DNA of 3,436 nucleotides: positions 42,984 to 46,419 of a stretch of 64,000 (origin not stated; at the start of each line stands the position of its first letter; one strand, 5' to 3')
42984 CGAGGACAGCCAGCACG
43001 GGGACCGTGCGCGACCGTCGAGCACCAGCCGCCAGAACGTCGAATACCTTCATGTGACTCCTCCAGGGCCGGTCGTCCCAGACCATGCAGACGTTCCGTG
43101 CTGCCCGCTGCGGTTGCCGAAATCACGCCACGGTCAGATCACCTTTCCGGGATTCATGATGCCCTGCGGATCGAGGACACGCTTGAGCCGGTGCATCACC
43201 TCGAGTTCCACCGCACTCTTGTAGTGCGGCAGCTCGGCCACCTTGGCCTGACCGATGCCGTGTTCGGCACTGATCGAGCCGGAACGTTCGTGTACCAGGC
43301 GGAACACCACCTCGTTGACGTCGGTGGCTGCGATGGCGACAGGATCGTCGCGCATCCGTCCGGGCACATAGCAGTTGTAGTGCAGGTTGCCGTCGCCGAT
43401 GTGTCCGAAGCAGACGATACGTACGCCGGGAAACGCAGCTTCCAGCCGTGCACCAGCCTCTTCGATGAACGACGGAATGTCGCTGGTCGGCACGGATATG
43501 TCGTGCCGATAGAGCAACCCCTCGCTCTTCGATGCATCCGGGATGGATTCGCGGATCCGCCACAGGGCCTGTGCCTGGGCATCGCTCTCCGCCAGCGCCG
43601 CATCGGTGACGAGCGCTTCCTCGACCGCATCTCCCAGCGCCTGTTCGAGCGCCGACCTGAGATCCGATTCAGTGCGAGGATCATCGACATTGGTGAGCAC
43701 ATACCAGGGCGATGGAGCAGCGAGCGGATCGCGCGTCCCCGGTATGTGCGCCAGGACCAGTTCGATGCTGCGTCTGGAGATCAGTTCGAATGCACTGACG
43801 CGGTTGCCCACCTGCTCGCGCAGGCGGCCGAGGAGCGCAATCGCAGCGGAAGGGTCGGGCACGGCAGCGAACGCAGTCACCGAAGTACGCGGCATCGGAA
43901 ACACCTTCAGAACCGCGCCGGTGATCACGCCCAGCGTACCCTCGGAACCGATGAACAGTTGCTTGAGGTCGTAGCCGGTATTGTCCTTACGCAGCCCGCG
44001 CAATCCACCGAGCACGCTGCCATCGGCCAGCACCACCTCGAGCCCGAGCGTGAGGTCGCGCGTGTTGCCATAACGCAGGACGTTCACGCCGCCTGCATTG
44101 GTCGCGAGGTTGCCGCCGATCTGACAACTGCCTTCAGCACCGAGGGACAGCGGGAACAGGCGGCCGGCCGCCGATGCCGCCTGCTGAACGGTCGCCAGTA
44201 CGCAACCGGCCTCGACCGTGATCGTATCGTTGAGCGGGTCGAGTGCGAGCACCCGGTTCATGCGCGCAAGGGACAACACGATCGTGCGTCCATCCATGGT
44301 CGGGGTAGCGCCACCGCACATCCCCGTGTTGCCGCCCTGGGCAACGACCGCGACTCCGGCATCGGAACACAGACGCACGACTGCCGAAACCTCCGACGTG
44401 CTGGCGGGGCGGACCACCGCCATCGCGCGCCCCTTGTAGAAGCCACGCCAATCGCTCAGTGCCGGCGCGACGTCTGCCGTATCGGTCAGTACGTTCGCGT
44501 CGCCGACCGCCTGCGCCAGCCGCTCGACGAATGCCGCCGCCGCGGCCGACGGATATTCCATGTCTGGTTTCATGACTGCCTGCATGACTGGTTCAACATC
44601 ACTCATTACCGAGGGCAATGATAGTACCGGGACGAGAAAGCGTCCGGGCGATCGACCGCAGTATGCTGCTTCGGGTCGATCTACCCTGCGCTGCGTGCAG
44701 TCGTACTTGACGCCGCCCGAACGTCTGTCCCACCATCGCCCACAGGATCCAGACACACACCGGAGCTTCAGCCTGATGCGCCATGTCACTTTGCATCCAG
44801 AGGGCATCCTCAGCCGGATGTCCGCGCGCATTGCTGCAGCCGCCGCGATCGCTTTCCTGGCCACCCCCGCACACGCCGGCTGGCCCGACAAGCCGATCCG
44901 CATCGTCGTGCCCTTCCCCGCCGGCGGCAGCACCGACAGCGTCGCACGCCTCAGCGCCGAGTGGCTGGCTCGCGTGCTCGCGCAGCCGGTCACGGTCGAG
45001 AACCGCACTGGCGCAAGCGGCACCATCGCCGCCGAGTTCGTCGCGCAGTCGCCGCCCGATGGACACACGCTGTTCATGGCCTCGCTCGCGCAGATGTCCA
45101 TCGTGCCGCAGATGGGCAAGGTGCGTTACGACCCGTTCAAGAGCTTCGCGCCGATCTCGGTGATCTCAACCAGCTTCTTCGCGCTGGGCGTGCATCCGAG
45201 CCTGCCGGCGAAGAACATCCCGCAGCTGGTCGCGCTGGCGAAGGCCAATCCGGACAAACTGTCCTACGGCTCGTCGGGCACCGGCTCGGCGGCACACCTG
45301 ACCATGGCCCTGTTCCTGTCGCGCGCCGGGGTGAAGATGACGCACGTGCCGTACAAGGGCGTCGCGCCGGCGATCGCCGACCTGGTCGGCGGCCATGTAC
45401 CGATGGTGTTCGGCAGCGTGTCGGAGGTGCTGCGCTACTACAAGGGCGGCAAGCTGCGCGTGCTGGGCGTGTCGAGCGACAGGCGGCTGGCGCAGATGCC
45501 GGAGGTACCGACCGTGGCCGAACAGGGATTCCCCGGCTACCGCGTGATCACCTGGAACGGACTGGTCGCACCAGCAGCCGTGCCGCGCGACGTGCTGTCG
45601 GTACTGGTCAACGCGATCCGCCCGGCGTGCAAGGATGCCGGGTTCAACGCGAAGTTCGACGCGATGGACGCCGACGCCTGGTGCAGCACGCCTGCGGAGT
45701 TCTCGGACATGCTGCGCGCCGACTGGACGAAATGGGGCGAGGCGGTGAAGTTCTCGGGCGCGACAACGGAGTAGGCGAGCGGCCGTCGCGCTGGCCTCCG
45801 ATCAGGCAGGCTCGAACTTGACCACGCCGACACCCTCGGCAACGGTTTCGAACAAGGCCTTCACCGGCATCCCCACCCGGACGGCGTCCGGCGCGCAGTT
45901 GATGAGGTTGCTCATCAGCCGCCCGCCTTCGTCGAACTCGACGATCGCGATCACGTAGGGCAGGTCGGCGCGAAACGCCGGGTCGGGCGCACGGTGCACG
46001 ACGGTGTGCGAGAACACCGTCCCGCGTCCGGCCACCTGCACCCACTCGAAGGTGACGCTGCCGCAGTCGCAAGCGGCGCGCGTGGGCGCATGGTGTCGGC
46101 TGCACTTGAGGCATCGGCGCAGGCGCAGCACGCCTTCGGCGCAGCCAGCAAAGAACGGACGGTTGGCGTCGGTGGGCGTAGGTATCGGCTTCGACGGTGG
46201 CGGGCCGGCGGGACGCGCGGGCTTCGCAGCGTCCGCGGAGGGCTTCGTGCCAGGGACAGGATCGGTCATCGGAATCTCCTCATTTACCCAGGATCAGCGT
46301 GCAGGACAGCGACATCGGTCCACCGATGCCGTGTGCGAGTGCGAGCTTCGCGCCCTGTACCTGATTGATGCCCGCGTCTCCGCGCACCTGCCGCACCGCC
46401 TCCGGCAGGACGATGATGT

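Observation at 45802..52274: Seven-gene operon combining 3-oxoacid CoA-transferase AB, split biotin carboxylase (BCCP, BC, OadA/PycB-type carboxyltransferase) and a thiolase-like/DUF35 pair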

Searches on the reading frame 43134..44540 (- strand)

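Call 60: search_protein_families(library=pfam, proteins=[window:43134-44540:-])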
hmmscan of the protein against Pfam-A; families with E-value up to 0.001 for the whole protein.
window:43134-44540:- (468 aa): 2 families
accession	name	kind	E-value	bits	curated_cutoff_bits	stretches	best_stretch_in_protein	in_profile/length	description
PF02913.24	FAD-oxidase_C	-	1.1e-54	186.2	21.2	1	217-467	2-248/248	FAD linked oxidases, C-terminal domain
PF01565.28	FAD_binding_4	-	3.1e-36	124.6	26.4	1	41-177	3-136/139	FAD binding domain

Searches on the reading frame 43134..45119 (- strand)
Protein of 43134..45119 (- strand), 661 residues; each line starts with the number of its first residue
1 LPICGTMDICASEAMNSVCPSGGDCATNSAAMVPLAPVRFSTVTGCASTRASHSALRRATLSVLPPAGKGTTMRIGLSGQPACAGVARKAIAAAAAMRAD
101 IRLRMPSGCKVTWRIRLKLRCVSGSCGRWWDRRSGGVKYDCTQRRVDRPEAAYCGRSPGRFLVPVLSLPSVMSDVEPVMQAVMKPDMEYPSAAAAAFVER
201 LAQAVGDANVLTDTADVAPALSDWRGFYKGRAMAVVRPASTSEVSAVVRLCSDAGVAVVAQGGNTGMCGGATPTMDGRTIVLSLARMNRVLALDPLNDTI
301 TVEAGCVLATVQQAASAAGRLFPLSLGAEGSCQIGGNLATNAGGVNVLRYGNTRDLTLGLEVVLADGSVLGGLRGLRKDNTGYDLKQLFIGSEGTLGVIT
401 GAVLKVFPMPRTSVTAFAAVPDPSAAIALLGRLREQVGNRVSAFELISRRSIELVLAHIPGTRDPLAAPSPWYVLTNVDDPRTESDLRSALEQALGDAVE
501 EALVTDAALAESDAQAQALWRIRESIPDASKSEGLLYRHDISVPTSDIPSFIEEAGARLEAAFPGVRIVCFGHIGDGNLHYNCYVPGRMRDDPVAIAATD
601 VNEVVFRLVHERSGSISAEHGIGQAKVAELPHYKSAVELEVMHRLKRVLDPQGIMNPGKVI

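Call 8: search_protein_families(library=pfam, proteins=[window:43134-45119:-])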
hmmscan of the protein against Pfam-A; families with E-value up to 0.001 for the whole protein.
window:43134-45119:- (661 aa): 2 families
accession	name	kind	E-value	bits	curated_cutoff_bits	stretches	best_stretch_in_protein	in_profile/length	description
PF02913.24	FAD-oxidase_C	-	2.1e-54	185.3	21.2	1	410-660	2-248/248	FAD linked oxidases, C-terminal domain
PF01565.28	FAD_binding_4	-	5.6e-36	123.7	26.4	1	234-370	3-136/139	FAD binding domain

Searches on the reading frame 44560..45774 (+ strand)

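Call 8: search_protein_families(library=pfam, proteins=[window:44560-45774:+])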
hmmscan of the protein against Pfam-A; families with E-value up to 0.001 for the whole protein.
window:44560-45774:+ (404 aa): 1 family
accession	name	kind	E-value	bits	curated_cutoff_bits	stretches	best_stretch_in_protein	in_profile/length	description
PF03401.19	TctC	-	2.4e-65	221.2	27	1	128-397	1-270/274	Tripartite tricarboxylate transporter family receptor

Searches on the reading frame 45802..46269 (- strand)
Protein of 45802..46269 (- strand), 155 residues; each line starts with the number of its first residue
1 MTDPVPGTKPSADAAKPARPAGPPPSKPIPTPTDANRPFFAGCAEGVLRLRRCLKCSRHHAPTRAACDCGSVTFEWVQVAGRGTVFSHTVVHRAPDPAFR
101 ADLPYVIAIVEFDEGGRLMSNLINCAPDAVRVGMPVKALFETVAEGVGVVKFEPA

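Call 5: search_protein_families(library=pfam, proteins=[window:45802-46269:-])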
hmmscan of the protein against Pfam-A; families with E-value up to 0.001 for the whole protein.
window:45802-46269:- (155 aa): 2 families
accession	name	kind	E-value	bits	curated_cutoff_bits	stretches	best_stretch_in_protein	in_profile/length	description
PF01796.24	OB_ChsH2_C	-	1.1e-26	93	27.1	1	76-140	1-64/65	ChsH2, C-terminal OB-fold domain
PF12172.15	zf-ChsH2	-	0.00033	20.8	23.2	1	40-71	1-33/37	ChsH2, rubredoxin-like zinc ribbon domain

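Call 6: search_protein_families(library=ncbifam, proteins=[window:45802-46269:-])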
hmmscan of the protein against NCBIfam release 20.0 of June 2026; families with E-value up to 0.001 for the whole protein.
window:45802-46269:- (155 aa): 1 family
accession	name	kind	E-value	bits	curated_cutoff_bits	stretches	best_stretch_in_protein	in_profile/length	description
NF053627.1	BnzsclthlBbsAGT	equivalog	3.4e-05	23.8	250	1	47-133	35-118/145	benzoylsuccinyl-CoA thiolase subunit BbsA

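Call 55: search_solved_structures(query=window:45802-46269:-, show_alignments=2, max_evalue=0.01)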
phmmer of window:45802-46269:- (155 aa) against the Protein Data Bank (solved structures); distinct sequences matched with E-value up to 0.01: 6.
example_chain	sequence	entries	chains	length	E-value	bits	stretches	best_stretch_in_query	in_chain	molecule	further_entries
6ok1_B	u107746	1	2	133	1.4e-21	80.2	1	37-137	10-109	ChsH2(DUF35)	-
9myr_B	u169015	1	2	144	7.2e-21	77.9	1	26-151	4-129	Acyl dehydratase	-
6esq_E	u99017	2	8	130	1.2e-13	54.5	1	51-146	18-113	Pfam DUF35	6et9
6htj_A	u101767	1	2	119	0.00015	24.9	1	39-140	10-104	Nucleic-acid-binding protein containing a Zn-ribbon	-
3irb_A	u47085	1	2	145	0.00066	22.8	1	34-137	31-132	uncharacterized protein from DUF35 family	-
7pxp_A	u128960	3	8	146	0.00081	22.5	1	48-122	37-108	Benzoylsuccinyl-CoA thiolase subunit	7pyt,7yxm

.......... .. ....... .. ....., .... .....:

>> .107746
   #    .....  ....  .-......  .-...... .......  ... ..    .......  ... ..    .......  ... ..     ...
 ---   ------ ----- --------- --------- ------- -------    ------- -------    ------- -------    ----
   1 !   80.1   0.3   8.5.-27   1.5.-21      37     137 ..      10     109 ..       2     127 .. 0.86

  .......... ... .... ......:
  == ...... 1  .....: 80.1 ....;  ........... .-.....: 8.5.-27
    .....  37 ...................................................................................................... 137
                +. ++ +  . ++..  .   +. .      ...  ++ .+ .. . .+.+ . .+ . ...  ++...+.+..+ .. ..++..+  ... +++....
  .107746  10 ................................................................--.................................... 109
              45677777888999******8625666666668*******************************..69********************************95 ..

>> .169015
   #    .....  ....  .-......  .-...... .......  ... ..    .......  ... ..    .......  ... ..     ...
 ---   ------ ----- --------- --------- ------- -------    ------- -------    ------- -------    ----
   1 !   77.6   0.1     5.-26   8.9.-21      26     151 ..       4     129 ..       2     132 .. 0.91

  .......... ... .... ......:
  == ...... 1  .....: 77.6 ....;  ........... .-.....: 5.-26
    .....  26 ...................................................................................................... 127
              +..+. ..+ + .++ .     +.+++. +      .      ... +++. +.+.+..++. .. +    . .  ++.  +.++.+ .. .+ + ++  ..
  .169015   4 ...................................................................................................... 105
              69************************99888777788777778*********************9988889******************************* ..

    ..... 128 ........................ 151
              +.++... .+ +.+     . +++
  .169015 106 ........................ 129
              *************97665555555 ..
